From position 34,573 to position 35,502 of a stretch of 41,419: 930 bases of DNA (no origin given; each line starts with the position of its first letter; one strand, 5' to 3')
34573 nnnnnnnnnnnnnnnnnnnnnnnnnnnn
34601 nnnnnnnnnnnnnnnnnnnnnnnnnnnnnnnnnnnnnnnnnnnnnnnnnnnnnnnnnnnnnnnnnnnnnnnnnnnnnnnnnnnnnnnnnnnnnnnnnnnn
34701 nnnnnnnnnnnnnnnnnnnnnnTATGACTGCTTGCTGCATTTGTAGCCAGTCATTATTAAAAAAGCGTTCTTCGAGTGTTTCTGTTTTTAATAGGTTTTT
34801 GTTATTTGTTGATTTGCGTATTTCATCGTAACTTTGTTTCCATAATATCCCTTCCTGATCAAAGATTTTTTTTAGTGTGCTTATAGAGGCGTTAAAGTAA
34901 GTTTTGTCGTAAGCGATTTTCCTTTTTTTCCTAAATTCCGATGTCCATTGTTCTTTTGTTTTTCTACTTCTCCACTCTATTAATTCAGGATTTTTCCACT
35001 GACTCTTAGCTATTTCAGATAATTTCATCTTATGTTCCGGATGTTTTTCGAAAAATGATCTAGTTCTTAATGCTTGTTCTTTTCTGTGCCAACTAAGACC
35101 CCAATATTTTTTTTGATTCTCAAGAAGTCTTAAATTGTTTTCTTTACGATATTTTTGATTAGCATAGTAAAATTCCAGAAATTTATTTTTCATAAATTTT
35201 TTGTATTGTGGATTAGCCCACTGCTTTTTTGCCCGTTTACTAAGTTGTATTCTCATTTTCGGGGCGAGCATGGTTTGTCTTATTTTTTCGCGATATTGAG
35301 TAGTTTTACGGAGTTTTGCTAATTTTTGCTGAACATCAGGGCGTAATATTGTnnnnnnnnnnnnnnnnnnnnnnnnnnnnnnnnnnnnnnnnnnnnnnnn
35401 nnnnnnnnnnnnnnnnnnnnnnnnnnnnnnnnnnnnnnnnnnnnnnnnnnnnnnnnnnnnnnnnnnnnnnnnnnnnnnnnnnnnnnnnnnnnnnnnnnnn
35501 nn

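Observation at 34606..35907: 434-aa intein in the GyrB Toprim motif carrying an HNH nuclease and basic Trp-containing repeats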

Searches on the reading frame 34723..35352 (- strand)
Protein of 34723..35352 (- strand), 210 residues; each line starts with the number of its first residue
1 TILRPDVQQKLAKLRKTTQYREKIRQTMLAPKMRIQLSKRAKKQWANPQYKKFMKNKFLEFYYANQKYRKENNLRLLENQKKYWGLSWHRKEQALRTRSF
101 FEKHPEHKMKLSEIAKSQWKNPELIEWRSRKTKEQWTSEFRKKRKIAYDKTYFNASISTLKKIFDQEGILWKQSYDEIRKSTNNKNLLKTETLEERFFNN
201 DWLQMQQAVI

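Call 83: search_protein_representatives(protein=window:34723-35352:-)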
Query: 210 residues. Proteins with E-value up to 0.001 (for the whole library): 107; up to 1e-10: 64; up to 1e-30: 19. The best 107 are listed.
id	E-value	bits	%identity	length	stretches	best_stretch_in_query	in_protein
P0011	6.4e-58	212.4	50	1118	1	1-210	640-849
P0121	3.6e-50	187.1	47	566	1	1-210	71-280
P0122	3.8e-48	180.5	54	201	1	28-209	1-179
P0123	8.4e-48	179.3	52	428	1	28-210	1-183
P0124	1.4e-47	178.6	52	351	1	1-202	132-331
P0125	2.6e-43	164.7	46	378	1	1-201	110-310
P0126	2.9e-43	164.5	44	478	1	1-208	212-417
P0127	3.8e-43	164.2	49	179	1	33-210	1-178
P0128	1.6e-42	162.1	43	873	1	1-209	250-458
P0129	6.1e-41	156.9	42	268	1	3-207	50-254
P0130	3.3e-40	154.6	46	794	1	5-206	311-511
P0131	6.3e-40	153.6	49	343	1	9-201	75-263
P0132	3.1e-39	151.4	48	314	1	2-185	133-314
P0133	5.9e-39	150.5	45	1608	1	1-208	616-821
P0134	7.5e-38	146.9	49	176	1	14-164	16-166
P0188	4.1e-09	53.1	35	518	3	76-144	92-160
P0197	1.9e-07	47.6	37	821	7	77-132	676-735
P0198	4.0e-07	46.6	31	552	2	26-144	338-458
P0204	1.3e-05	41.6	30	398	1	31-144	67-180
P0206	2.3e-05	40.8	35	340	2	30-140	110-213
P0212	2.2e-04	37.6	34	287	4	59-144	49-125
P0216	3.3e-04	37.1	40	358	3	103-134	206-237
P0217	3.9e-04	36.8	33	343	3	69-144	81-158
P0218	4.1e-04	36.7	25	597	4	13-76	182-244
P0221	4.4e-04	36.6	36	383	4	103-152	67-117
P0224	5.9e-04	36.2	31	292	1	13-148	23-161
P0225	6.2e-04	36.1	44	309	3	100-144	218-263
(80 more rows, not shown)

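Call 84: search_protein_families(library=pfam, proteins=[P0197, P0218, P0212, P0221, P0216, P0217, P0225, P0188, P0206, P0198], max_evalue=0.01)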
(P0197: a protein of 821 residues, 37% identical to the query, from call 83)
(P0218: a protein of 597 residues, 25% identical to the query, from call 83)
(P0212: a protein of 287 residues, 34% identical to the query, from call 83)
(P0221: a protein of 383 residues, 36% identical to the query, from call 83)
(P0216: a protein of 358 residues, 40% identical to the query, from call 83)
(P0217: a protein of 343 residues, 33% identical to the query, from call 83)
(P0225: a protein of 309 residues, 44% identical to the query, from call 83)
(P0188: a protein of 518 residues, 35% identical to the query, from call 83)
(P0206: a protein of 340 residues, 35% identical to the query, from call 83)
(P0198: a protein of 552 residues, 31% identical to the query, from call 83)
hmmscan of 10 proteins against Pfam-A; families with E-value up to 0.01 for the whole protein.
P0197 (821 aa): 26 families (the best 25 are shown)
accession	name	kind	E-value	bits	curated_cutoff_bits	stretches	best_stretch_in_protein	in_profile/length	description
PF13424.12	TPR_12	-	6.7e-116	379.1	30.1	10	629-698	8-77/77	Tetratricopeptide repeat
PF13374.12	TPR_10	-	3.1e-107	348.4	27.5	10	665-706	1-42/42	Tetratricopeptide repeat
PF24885.1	TPR_NPHP3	-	1.2e-39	136.6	100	5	685-787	118-220/239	Nephrocystin-3 TPR domain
PF13176.12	TPR_7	-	1.2e-35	118.9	27.9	1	753-782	2-31/36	Tetratricopeptide repeat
PF00515.34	TPR_1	-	2.1e-34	116.4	27.8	5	754-777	5-28/34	Tetratricopeptide repeat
PF07719.23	TPR_2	-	3.6e-16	58.3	27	0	754-778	5-29/34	Tetratricopeptide repeat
PF12895.13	ANAPC3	-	1.1e-14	54.9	27.2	0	636-728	1-76/82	Anaphase-promoting complex, cyclosome, subunit 3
PF04212.24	MIT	-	2.8e-13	50.2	30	0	545-567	9-31/66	MIT (microtubule interacting and transport) domain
PF13414.12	TPR_11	-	4.1e-12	46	26.8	0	759-778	3-22/42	TPR repeat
PF25000.1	DUF7779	-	2.5e-09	37.7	27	1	198-230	3-37/95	Domain of unknown function (DUF7779)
PF13181.12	TPR_8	-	9.1e-09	35.2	25.7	0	754-777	5-28/34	Tetratricopeptide repeat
PF09477.16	Type_III_YscG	-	2.7e-08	34.3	32.1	0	631-648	47-64/116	Bacterial type III secretion system chaperone protein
PF13431.12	TPR_17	-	6.4e-08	32.7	24.4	0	754-770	17-33/34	Tetratricopeptide repeat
PF14559.12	TPR_19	-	8.6e-08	32.8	25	0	679-730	4-47/68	Tetratricopeptide repeat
PF13428.12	TPR_14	-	3.6e-07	30.7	23.5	0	714-736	7-29/44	Tetratricopeptide repeat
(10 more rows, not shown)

P0218 (597 aa): 1 family
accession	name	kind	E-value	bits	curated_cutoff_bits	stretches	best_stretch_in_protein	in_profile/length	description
PF17898.6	GerD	-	1.3e-05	25.5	29.5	0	223-348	8-112/114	Spore germination GerD central core domain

P0212 (287 aa): 2 families
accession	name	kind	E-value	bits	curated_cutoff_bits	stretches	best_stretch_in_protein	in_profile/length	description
PF01844.29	HNH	-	0.0017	18.9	21.4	1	197-252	1-46/47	HNH endonuclease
PF17898.6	GerD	-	0.0043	17.4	29.5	0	37-94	27-78/114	Spore germination GerD central core domain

P0221 (383 aa): 5 families
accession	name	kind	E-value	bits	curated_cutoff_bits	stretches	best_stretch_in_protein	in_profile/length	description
PF17898.6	GerD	-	2.4e-07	31.2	29.5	1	116-219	11-111/114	Spore germination GerD central core domain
PF01844.29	HNH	-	0.00011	22.7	21.4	1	281-321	1-46/47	HNH endonuclease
PF13392.12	HNH_3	-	0.00023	21.2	24.8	1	291-315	19-43/46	HNH endonuclease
PF10346.14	Con-6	-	0.00039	20.7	25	0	213-227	4-18/34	Conidiation protein 6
PF02979.21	NHase_alpha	-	0.0031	17.4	27.2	0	126-178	42-90/184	Nitrile hydratase, alpha chain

P0216 (358 aa): 1 family
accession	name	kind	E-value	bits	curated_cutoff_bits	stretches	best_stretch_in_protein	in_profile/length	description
PF17898.6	GerD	-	1.1e-06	29.1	29.5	0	186-219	48-81/114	Spore germination GerD central core domain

P0217 (343 aa): 3 families
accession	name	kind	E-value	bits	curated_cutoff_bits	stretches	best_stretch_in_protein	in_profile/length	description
PF01541.30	GIY-YIG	-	9.1e-09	35.9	22.6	1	12-73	2-54/78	GIY-YIG catalytic domain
PF07460.16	NUMOD3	-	0.00027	21.2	20.4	1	268-286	1-19/37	NUMOD3 motif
PF17898.6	GerD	-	0.0016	18.8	29.5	0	122-208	14-91/114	Spore germination GerD central core domain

P0225 (309 aa): 2 families
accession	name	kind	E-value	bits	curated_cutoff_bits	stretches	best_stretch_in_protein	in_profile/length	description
PF17898.6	GerD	-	6e-08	33.1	29.5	2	196-261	43-104/114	Spore germination GerD central core domain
PF07453.19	NUMOD1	-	0.0038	17.9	22.8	0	274-294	15-35/37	NUMOD1 domain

P0188 (518 aa): 3 families
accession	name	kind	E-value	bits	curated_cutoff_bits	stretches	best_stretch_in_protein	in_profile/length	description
PF00986.26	DNA_gyraseB_C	-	3.3e-32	110.9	29.8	1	446-507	2-63/63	DNA gyrase B subunit, carboxyl terminus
PF01751.28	Toprim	-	3.2e-13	50.1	23.1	1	315-414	13-95/96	Toprim domain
PF14890.11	Intein_splicing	-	1e-07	32.3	35.8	1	234-314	114-155/155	Intein splicing domain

P0206 (340 aa): 0 families

P0198 (552 aa): 3 families
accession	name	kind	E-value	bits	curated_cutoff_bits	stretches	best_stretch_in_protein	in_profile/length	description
PF00204.31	DNA_gyraseB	-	1.5e-27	96.6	27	1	1-89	84-172/173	DNA gyrase B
PF01079.26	Hint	-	7.8e-06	26.1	29.7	1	127-215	10-94/213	Hint module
PF14890.11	Intein_splicing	-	2.8e-05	24.4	35.8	1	139-395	3-96/155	Intein splicing domain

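Call 86: search_protein_families(library=ncbifam, proteins=[P0218, P0221, P0212, P0217, P0225, P0216], max_evalue=0.01)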
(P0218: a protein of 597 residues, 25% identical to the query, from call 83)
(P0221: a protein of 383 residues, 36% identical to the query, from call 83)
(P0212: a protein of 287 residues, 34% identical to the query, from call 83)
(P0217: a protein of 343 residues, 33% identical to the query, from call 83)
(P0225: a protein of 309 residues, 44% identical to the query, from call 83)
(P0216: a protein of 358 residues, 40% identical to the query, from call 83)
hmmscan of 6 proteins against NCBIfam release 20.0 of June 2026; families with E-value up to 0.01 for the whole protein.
P0218 (597 aa): 1 family
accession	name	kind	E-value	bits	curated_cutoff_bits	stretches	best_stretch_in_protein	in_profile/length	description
NF040801.1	spore_GerD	equivalog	7.6e-05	22.3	100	0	116-258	40-166/174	spore germination lipoprotein GerD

P0221 (383 aa): 6 families
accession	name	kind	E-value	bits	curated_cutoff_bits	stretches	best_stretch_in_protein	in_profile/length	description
NF040563.1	guided_IscB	equivalog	1.5e-08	34.1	175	1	273-330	186-246/314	RNA-guided endonuclease IscB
NF040801.1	spore_GerD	equivalog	3.5e-06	26.7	100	1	124-220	78-171/174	spore germination lipoprotein GerD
TIGR03898.1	lanti_MRSA_kill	subfamily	0.00089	19.2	23.5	0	188-208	6-27/44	mersacidin/lichenicidin family type 2 lantibiotic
NF038221.1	IcmJ_DotN_IVB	equivalog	0.0033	17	100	1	275-319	38-84/205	type IVB secretion system protein IcmJDotN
TIGR01323.1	nitrile_alph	equivalog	0.0036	16.8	249.85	0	128-179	44-91/189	nitrile hydratase subunit alpha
NF041791.1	anti-phage_ZorE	equivalog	0.0052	15.7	600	1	280-318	207-249/358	type II Zorya anti-phage system protein ZorE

P0212 (287 aa): 2 families
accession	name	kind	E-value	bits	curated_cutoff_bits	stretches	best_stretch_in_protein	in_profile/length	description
NF040563.1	guided_IscB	equivalog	5.7e-06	25.7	175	1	201-257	199-242/314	RNA-guided endonuclease IscB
NF040801.1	spore_GerD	equivalog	0.0079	15.7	100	0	30-98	79-141/174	spore germination lipoprotein GerD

P0217 (343 aa): 2 families
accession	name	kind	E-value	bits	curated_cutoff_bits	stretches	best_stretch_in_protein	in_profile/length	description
TIGR01453.1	grpIintron_endo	subfamily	2e-22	80.3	56.05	1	12-322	2-197/215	group I intron endonuclease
NF040801.1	spore_GerD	equivalog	0.0055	16.2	100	1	122-197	102-169/174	spore germination lipoprotein GerD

P0225 (309 aa): 3 families
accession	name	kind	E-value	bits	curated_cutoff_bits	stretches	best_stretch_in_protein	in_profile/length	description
NF040801.1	spore_GerD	equivalog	7.6e-08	32.1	100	2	196-262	102-164/174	spore germination lipoprotein GerD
TIGR01453.1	grpIintron_endo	subfamily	0.00038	20.5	56.05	1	198-304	106-208/215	group I intron endonuclease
TIGR03898.1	lanti_MRSA_kill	subfamily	0.0007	19.5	23.5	0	147-159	6-18/44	mersacidin/lichenicidin family type 2 lantibiotic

P0216 (358 aa): 2 families
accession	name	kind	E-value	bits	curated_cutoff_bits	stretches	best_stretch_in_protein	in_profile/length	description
NF040801.1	spore_GerD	equivalog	1.2e-05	24.9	100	0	58-140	90-159/174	spore germination lipoprotein GerD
TIGR01323.1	nitrile_alph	equivalog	0.0068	16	249.85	0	60-102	23-65/189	nitrile hydratase subunit alpha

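Call 87: search_protein_families(library=phrogs, proteins=[P0218, P0221, P0212, P0217, P0225, P0216], max_evalue=0.001)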
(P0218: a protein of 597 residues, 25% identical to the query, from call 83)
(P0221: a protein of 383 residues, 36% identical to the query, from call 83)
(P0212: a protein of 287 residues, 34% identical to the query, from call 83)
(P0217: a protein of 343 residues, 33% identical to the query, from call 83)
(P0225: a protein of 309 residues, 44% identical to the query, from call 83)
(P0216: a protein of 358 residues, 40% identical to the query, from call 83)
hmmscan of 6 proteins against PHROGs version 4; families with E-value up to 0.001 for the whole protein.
P0218 (597 aa): 1 family
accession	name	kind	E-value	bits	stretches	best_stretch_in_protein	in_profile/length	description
phrog_22215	-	unknown function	8.6e-29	102.3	3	344-488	95-239/324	-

P0221 (383 aa): 15 families
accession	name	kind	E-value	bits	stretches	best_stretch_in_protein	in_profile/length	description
phrog_22215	-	unknown function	4.3e-16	60.5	2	120-255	43-168/324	-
phrog_1271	-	DNA, RNA and nucleotide metabolism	4.6e-09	37.1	1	275-345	263-341/361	HNH endonuclease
phrog_8048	-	DNA, RNA and nucleotide metabolism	1.1e-08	35.6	1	255-319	153-225/273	HNH endonuclease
phrog_7785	-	DNA, RNA and nucleotide metabolism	4.2e-06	27.8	1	266-323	57-115/147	HNH endonuclease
phrog_740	-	DNA, RNA and nucleotide metabolism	6.2e-06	26.4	1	265-326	24-91/332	HNH endonuclease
phrog_33911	-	unknown function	2.5e-05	24.7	1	35-130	55-151/308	-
phrog_10820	-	DNA, RNA and nucleotide metabolism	5.4e-05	24.1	0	167-276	28-146/214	HNH endonuclease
phrog_15471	-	DNA, RNA and nucleotide metabolism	5.5e-05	24.1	1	291-331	51-92/183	HNH endonuclease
phrog_119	-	DNA, RNA and nucleotide metabolism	6.6e-05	22.9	1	270-326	195-261/443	HNH endonuclease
phrog_2214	-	DNA, RNA and nucleotide metabolism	9.3e-05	22.7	1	272-330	187-247/429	HNH endonuclease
phrog_7545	-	DNA, RNA and nucleotide metabolism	0.0001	23.6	1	290-331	103-144/160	HNH endonuclease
phrog_10822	-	DNA, RNA and nucleotide metabolism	0.00015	22.5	1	278-319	100-147/245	HNH endonuclease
phrog_8446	-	DNA, RNA and nucleotide metabolism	0.00017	22.3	1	261-320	123-196/211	HNH endonuclease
phrog_25862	-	DNA, RNA and nucleotide metabolism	0.00026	22.5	1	286-317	103-133/149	HNH endonuclease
phrog_7370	-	DNA, RNA and nucleotide metabolism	0.00031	21.8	1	266-319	28-83/115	HNH endonuclease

P0212 (287 aa): 8 families
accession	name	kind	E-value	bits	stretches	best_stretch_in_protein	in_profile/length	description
phrog_22215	-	unknown function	1.3e-05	26.1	0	51-159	99-197/324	-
phrog_144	-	DNA, RNA and nucleotide metabolism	1.5e-05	25.7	1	196-271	86-156/175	HNH endonuclease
phrog_589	-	DNA, RNA and nucleotide metabolism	4.3e-05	24.3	1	194-263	91-151/179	HNH endonuclease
phrog_2214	-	DNA, RNA and nucleotide metabolism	9.4e-05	22.7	1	182-255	181-241/429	HNH endonuclease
phrog_8048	-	DNA, RNA and nucleotide metabolism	0.00021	21.6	1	183-255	165-230/273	HNH endonuclease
phrog_24252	-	DNA, RNA and nucleotide metabolism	0.00025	22.4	1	192-261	13-81/146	HNH endonuclease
phrog_333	-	DNA, RNA and nucleotide metabolism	0.00033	21.8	1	167-259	7-87/138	HNH endonuclease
phrog_1588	-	unknown function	0.00067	20.5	0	196-252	38-84/132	-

P0217 (343 aa): 8 families
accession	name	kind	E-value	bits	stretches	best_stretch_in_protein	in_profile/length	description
phrog_314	-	DNA, RNA and nucleotide metabolism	4.8e-24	86.2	1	9-340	176-388/574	homing endonuclease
phrog_22215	-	unknown function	5.6e-13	50.3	1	111-273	49-209/324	-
phrog_7168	-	DNA, RNA and nucleotide metabolism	4.5e-12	47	1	12-223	2-214/284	homing endonuclease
phrog_19446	-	DNA, RNA and nucleotide metabolism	5.9e-10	40.1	1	12-281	2-179/254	homing endonuclease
phrog_5123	-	DNA, RNA and nucleotide metabolism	1.1e-07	32.9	1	14-106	4-92/152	homing endonuclease with GIY-YIG motif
phrog_2081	-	DNA, RNA and nucleotide metabolism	1.2e-07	32.3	1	286-340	196-249/433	HNH endonuclease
phrog_13862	-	DNA, RNA and nucleotide metabolism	0.00045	21.3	1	12-78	28-90/112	endonuclease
phrog_655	-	DNA, RNA and nucleotide metabolism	0.00058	20.9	1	243-315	123-188/343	homing endonuclease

P0225 (309 aa): 5 families
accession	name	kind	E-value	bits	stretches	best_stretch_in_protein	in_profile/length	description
phrog_655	-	DNA, RNA and nucleotide metabolism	4.5e-33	116.6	1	27-190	30-192/343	homing endonuclease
phrog_22215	-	unknown function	9.2e-11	43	2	126-189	114-184/324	-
phrog_10088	-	DNA, RNA and nucleotide metabolism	4.7e-10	40.2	1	27-86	4-60/331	homing endonuclease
phrog_314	-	DNA, RNA and nucleotide metabolism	2.7e-08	34.2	1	192-307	288-389/574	homing endonuclease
phrog_12434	-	DNA, RNA and nucleotide metabolism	2.7e-07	31.4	1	17-104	7-93/292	HNH endonuclease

P0216 (358 aa): 3 families
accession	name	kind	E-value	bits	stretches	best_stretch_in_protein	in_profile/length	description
phrog_22215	-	unknown function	6e-17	63.3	1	143-305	87-275/324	-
phrog_10820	-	DNA, RNA and nucleotide metabolism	4.2e-06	27.7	0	162-239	70-163/214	HNH endonuclease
phrog_945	-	DNA, RNA and nucleotide metabolism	5.3e-05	24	1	237-303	6-65/145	endonuclease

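Call 89: search_protein_families(library=pfam, proteins=[P0218, P0221, P0216, P0225, P0212, P0204, P0206, P0224], max_evalue=10)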
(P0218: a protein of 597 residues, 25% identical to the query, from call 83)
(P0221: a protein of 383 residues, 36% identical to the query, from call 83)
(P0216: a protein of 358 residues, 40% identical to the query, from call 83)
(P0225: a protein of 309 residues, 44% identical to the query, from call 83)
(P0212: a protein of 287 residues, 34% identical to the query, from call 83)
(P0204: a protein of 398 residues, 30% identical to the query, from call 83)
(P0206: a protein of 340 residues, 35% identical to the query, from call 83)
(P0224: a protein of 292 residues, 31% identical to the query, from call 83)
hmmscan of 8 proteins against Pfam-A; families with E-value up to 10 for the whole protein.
P0218 (597 aa): 8 families
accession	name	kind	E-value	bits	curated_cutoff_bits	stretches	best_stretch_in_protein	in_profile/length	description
PF17898.6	GerD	-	1.3e-05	25.5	29.5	3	223-348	8-112/114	Spore germination GerD central core domain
PF07006.16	DUF1310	-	0.022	15.4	30.1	1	497-567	37-107/119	Protein of unknown function (DUF1310)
PF11812.13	DUF3333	-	0.043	14.4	26.5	1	207-241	64-98/151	Domain of unknown function (DUF3333)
PF18865.6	AbiJ_NTD5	-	0.057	13.8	26.7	1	293-317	48-72/93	AbiJ N-terminal domain 5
PF02979.21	NHase_alpha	-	1.5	8.6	27.2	0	126-166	27-67/184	Nitrile hydratase, alpha chain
PF17830.6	STI1-HOP_DP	-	2.7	8.4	29.1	0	249-280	19-43/55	STI1/HOP, DP domain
PF16715.11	CDPS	-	5.6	7.1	27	1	183-242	79-139/220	Cyclodipeptide synthase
PF17050.10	AIM5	-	5.9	8.2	26.8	1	410-424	33-47/61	Altered inheritance of mitochondria 5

P0221 (383 aa): 12 families
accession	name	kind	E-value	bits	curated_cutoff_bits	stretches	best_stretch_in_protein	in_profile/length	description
PF17898.6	GerD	-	2.4e-07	31.2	29.5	1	116-219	11-111/114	Spore germination GerD central core domain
PF01844.29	HNH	-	0.00011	22.7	21.4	1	281-321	1-46/47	HNH endonuclease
PF13392.12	HNH_3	-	0.00023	21.2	24.8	1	291-315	19-43/46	HNH endonuclease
PF10346.14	Con-6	-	0.00039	20.7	25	1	213-227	4-18/34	Conidiation protein 6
PF02979.21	NHase_alpha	-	0.0031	17.4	27.2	1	126-178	42-90/184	Nitrile hydratase, alpha chain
PF11748.13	DUF3306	-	0.018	16.2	25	1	225-246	81-103/120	Protein of unknown function (DUF3306)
PF09606.15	Med15_N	-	0.091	12.9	24.1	1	100-129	5-34/72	ARC105/Med15 mediator subunit N-terminal KIX domain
PF16878.10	SIX1_SD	-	0.14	13.1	27.4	1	157-211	51-104/113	Transcriptional regulator, SIX1, N-terminal SD domain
PF16550.10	RPN13_C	-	0.14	12.7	39.3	1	161-188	52-79/112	UCH-binding domain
PF17830.6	STI1-HOP_DP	-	0.2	12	29.1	0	166-182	13-29/55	STI1/HOP, DP domain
PF13391.12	HNH_2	-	0.33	11.3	21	1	281-321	1-60/66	HNH endonuclease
PF11943.13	DUF3460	-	6.9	7.5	25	1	84-108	16-40/58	Protein of unknown function (DUF3460)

P0216 (358 aa): 7 families
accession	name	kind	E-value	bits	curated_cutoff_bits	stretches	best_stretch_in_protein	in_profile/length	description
PF17898.6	GerD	-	1.1e-06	29.1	29.5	3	186-219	48-81/114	Spore germination GerD central core domain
PF02979.21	NHase_alpha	-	0.011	15.6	27.2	1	63-105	26-68/184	Nitrile hydratase, alpha chain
PF02526.19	GBP_repeat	-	0.046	13.9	25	2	85-94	12-22/38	Glycophorin-binding protein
PF14974.11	P_C10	-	0.1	13.1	27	1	63-88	11-36/103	Protein C10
PF11311.13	DUF3114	-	0.12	12.3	25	1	193-227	225-260/266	Protein of unknown function (DUF3114)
PF03321.19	GH3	-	3.4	7.3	23.6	1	160-231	219-283/304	GH3 family N-terminal domain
PF04286.17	DUF445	-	4.2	7.6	33.8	1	72-224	86-242/368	Protein of unknown function (DUF445)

P0225 (309 aa): 13 families
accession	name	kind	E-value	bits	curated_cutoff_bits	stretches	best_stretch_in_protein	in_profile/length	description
PF17898.6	GerD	-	6e-08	33.1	29.5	2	196-261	43-104/114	Spore germination GerD central core domain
PF07453.19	NUMOD1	-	0.0038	17.9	22.8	1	274-294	15-35/37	NUMOD1 domain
PF17830.6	STI1-HOP_DP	-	0.012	15.9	29.1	1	175-213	16-47/55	STI1/HOP, DP domain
PF20987.3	I-TevI_DNA-bd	-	0.02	15.2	27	1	265-303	11-49/51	Intron-encoded endonuclease 1, DNA-binding domain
PF13518.12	HTH_28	-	0.038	14.5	25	1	277-298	14-35/52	Helix-turn-helix domain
PF12728.13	HTH_17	-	0.046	14.4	27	1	277-298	3-24/51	Helix-turn-helix domain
PF21431.3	Col-Pyo_DNase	-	0.048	14.3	27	1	14-82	52-123/124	Colicin/Pyocin-S2, DNase domain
PF01844.29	HNH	-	0.05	14.2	21.4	1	51-73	14-36/47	HNH endonuclease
PF00376.29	MerR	-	0.054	13.8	28.2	1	277-298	1-22/38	MerR family regulatory protein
PF25787.1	HTH_SB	-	0.11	12.8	43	1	276-299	23-46/53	Sleeping Beauty transposase HTH domain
PF13384.12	HTH_23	-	0.16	12.3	24.6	1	276-298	18-40/50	Homeodomain-like domain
PF16715.11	CDPS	-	1.4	9.1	27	0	127-161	108-142/220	Cyclodipeptide synthase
PF09626.15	DHC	-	4.5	8.8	22.2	0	183-215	69-101/116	Dihaem cytochrome c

P0212 (287 aa): 4 families
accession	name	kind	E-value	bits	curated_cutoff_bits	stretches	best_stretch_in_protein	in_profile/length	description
PF01844.29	HNH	-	0.0017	18.9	21.4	1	197-252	1-46/47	HNH endonuclease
PF17898.6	GerD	-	0.0043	17.4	29.5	1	37-94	27-78/114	Spore germination GerD central core domain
PF15429.11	DUF4628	-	0.043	13.9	26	1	64-131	159-225/269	Domain of unknown function (DUF4628)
PF17830.6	STI1-HOP_DP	-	0.22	11.9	29.1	1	59-81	7-29/55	STI1/HOP, DP domain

P0204 (398 aa): 2 families
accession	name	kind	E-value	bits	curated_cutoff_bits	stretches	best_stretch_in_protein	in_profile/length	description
PF14890.11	Intein_splicing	-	3.7e-08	33.8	35.8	1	287-336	114-155/155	Intein splicing domain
PF13392.12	HNH_3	-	0.0015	18.5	24.8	1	3-25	22-44/46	HNH endonuclease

P0206 (340 aa): 0 families

P0224 (292 aa): 5 families
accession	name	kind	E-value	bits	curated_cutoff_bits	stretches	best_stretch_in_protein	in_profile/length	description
PF17898.6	GerD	-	6.3e-07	29.8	29.5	2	19-110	23-109/114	Spore germination GerD central core domain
PF11844.13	DUF3364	-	0.015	16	27.4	1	83-110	17-43/56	Domain of unknown function (DUF3364)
PF06945.18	DUF1289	-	0.075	13.3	27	1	247-267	12-31/47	Protein of unknown function (DUF1289)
PF23929.1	DUF7267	-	0.11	13.4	27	1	182-197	44-59/64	Family of unknown function (DUF7267)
PF18912.6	DZR_2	-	9.7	6.6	27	1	208-224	35-51/56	Double zinc ribbon domain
